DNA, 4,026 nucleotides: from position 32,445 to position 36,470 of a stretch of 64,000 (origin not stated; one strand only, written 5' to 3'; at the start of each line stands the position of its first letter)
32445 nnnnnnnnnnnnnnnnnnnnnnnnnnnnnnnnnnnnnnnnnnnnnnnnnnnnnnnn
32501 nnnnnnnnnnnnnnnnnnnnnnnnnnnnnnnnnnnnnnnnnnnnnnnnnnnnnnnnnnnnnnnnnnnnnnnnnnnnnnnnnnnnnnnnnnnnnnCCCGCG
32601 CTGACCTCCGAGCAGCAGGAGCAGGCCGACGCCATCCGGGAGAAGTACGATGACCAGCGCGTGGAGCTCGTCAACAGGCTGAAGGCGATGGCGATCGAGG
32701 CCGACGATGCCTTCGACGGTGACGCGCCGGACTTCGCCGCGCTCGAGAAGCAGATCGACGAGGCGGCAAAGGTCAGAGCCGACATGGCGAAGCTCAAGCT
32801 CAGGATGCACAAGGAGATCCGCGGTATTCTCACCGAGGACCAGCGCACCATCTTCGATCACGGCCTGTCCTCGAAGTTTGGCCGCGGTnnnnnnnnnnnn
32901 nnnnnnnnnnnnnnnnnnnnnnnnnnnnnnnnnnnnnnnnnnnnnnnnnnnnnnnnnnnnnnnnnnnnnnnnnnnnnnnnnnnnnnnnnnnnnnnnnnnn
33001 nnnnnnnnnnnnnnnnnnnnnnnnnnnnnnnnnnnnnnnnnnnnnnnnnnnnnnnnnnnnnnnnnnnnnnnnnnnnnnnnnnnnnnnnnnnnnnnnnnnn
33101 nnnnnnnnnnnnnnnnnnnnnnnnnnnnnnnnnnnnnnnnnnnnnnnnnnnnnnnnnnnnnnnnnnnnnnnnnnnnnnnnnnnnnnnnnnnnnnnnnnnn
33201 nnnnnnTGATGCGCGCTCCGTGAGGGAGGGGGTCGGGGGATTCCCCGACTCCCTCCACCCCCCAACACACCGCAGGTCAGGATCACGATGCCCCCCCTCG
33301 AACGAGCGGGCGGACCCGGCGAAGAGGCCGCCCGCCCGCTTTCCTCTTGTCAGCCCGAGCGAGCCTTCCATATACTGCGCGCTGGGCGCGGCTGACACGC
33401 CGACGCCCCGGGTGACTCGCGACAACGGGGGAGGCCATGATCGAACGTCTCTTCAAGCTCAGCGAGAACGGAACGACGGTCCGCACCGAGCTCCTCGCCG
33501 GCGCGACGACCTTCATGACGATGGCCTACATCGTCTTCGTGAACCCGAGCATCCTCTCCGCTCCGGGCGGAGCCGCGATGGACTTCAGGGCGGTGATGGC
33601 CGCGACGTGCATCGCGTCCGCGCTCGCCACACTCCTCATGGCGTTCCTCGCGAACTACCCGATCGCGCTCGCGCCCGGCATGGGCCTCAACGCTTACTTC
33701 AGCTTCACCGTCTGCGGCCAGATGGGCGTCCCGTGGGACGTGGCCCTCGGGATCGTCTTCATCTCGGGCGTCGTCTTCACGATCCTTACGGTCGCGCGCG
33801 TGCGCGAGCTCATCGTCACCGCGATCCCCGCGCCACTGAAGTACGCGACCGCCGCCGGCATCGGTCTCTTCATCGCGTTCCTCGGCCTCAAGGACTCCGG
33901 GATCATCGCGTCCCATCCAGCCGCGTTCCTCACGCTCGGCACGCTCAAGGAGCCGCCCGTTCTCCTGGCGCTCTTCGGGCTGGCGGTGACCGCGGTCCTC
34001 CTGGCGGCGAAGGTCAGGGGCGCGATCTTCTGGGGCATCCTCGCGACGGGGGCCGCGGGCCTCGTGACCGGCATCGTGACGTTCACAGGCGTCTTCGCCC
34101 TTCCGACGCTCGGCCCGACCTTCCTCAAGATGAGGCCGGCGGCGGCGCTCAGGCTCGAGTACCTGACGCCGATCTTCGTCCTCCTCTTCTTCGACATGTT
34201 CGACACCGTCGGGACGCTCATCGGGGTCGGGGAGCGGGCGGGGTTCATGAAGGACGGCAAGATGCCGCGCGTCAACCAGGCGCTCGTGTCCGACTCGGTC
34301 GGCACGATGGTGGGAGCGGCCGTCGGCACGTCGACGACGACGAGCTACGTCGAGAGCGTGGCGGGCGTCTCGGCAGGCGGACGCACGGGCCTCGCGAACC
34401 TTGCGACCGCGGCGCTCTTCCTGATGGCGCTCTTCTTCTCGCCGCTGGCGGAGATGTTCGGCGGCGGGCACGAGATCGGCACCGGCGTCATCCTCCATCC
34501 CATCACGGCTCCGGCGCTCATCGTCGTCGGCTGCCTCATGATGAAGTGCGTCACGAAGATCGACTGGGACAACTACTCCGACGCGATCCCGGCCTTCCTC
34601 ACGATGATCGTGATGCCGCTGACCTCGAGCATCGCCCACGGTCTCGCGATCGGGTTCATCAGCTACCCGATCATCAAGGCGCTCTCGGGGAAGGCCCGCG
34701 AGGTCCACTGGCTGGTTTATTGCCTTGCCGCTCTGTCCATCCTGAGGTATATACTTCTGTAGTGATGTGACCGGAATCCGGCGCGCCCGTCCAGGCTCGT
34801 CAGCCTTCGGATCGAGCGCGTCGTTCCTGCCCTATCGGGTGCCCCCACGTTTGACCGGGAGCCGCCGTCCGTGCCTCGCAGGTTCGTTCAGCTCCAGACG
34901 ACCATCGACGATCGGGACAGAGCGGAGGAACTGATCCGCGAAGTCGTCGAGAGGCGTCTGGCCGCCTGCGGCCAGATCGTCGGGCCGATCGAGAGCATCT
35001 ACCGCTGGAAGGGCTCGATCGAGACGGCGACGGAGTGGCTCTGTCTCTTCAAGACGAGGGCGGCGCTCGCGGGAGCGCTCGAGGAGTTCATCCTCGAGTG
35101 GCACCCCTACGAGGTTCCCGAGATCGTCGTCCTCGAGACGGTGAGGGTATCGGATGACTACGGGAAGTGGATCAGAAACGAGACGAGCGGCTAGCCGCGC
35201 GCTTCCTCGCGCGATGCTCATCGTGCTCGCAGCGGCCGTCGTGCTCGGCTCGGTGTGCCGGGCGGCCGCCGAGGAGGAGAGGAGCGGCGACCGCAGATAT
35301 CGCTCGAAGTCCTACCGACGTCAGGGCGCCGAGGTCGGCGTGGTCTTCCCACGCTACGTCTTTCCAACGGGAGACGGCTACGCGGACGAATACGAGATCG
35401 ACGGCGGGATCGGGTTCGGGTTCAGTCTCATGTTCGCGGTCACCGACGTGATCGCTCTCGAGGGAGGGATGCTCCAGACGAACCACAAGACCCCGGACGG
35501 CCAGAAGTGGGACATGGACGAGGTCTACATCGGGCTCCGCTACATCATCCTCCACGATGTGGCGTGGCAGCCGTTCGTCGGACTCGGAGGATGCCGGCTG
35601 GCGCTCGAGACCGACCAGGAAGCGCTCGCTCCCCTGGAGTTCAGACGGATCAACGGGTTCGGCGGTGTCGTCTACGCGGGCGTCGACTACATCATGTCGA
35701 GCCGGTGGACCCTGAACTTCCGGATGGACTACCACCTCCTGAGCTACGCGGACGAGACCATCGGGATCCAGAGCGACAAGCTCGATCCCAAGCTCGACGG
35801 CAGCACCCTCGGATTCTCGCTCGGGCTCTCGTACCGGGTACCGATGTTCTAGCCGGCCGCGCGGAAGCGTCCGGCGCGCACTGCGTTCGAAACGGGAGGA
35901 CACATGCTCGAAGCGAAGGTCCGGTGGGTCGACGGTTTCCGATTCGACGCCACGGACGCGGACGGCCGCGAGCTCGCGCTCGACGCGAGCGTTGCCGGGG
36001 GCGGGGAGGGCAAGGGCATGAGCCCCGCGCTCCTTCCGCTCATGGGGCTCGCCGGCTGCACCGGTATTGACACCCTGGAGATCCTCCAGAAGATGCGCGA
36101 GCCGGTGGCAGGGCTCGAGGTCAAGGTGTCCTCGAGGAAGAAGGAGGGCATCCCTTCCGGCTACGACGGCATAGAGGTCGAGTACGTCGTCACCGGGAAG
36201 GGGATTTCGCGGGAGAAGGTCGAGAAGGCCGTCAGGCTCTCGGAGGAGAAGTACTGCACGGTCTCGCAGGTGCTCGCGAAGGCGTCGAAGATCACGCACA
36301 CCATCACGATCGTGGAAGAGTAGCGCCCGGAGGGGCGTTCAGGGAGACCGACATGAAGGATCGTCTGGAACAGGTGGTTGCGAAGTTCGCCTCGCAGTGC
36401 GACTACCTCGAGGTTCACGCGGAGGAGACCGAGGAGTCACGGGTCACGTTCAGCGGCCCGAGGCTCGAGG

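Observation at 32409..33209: Spy/CpxP-like periplasmic protein with Met/Gly- and His/Met-rich tracts (candidate Cu(I)/metal-buffering chaperone) immediately after the sigma-54 two-component system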

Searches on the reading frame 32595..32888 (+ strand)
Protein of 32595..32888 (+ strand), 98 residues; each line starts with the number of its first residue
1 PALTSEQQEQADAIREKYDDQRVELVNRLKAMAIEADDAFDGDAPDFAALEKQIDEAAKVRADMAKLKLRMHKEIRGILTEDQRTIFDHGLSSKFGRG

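Call 56: search_protein_representatives(protein=window:32595-32888:+)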
Query: 98 residues. Proteins with E-value up to 0.001 (for the whole library): 280; up to 1e-10: 28; up to 1e-30: 1. The best 150 are listed.
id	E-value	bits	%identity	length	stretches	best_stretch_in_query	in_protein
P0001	3.9e-54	196.6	100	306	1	1-98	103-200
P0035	3.3e-27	110.6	56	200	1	1-97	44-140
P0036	1.9e-26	108.2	54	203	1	1-98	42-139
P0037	8.8e-26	106.1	52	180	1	1-98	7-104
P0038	3.0e-25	104.4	52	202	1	1-98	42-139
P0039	2.0e-24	101.7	52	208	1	3-98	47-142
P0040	4.6e-24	100.6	51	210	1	1-98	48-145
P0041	5.0e-24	100.5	55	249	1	1-94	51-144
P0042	3.7e-23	97.7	52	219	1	1-93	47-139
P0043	1.1e-22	96.2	52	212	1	1-97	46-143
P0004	2.1e-21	92.1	48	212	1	1-98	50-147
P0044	3.2e-21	91.5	47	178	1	3-97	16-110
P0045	7.1e-21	90.4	48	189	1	1-98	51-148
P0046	1.1e-20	89.8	47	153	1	1-94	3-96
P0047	6.5e-20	87.3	48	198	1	1-92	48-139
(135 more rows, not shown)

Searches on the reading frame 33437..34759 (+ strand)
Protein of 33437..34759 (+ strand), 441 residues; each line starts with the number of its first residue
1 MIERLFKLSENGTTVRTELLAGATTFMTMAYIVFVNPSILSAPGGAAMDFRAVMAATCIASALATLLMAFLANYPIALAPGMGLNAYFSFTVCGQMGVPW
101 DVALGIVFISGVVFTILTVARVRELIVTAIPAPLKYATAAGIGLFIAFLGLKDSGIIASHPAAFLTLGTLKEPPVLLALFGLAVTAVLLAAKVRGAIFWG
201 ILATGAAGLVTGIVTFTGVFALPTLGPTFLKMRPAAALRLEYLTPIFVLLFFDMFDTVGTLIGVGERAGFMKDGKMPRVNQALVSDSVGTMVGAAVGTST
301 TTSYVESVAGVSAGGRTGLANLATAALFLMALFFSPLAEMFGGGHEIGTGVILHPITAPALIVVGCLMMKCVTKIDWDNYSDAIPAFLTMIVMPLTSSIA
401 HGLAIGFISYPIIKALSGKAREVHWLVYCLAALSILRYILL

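Call 3: search_protein_families(library=pfam, proteins=[window:33437-34759:+], max_evalue=0.1)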
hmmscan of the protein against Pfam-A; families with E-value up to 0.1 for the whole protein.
window:33437-34759:+ (441 aa): 1 family
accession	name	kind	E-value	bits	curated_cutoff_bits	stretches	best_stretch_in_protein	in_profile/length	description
PF00860.26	Xan_ur_permease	-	6.3e-42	144.1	27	1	18-402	3-386/389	Permease family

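Call 63: search_protein_families(library=ncbifam, proteins=[window:33437-34759:+], max_evalue=0.00001)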
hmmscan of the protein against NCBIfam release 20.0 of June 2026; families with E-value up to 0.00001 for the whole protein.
window:33437-34759:+ (441 aa): 0 families

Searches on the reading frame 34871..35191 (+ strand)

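Call 3: search_protein_families(library=pfam, proteins=[window:34871-35191:+], max_evalue=0.1)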
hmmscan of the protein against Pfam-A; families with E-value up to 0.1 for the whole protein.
window:34871-35191:+ (107 aa): 1 family
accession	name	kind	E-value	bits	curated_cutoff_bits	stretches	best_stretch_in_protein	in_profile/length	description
PF03091.20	CutA1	-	2e-33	114.6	22.4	1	9-103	4-98/99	CutA1 divalent ion tolerance protein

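Call 63: search_protein_families(library=ncbifam, proteins=[window:34871-35191:+], max_evalue=0.00001)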
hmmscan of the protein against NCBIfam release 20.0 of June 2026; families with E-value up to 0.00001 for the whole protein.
window:34871-35191:+ (107 aa): 2 families
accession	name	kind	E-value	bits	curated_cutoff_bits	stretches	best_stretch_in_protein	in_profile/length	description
NF041095.1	dival_cat_tol_CutA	equivalog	4e-26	91.1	120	1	8-104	4-99/100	divalent-cation tolerance protein CutA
NF007930.0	PRK10645.1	equivalog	1.4e-17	63.9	145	1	9-102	17-110/114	divalent cation tolerance protein CutA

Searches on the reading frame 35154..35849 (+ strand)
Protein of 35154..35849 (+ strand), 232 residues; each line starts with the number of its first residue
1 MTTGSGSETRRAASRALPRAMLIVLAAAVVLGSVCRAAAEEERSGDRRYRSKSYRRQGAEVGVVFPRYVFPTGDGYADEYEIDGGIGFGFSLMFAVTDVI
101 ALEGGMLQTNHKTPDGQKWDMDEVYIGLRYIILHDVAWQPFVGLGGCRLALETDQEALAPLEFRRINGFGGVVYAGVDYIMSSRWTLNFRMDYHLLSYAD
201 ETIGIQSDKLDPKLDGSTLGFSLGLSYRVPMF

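Call 3: search_protein_families(library=pfam, proteins=[window:35154-35849:+], max_evalue=0.1)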
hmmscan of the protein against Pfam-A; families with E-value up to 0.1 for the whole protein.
window:35154-35849:+ (232 aa): 5 families
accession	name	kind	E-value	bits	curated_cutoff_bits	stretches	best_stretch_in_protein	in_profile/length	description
PF13505.12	OMP_b-brl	-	1.5e-09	38.7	28.7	1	70-227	35-173/175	Outer membrane protein beta-barrel domain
PF03797.25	Autotransporter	-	0.008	16.4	26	1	166-230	64-129/255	Autotransporter beta-domain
PF03922.20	OmpW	-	0.022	15.1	24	1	128-228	90-194/195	OmpW family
PF02462.21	Opacity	-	0.025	15.1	21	0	109-198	15-107/126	Opacity family porin protein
PF12099.14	DUF3575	-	0.1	12.4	21.1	0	101-191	47-135/177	Protein of unknown function (DUF3575)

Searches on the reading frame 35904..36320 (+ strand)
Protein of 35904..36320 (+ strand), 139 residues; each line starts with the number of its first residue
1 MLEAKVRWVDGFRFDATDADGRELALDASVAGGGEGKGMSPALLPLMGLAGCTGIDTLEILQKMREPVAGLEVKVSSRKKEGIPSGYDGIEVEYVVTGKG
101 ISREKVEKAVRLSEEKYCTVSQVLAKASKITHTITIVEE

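Call 3: search_protein_families(library=pfam, proteins=[window:35904-36320:+], max_evalue=0.1)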
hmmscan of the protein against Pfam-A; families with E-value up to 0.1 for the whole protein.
window:35904-36320:+ (139 aa): 1 family
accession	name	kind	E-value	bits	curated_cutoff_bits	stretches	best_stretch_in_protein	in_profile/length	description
PF02566.24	OsmC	-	7.6e-17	62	27.5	1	34-132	1-99/100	OsmC-like protein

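Call 63: search_protein_families(library=ncbifam, proteins=[window:35904-36320:+], max_evalue=0.00001)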
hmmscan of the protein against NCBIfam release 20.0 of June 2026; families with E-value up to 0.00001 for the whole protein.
window:35904-36320:+ (139 aa): 1 family
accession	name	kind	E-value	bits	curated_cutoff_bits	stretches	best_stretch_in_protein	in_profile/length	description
NF008009.0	PRK10738.1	equivalog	1.1e-28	99.8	138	1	3-138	2-133/134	OsmC family protein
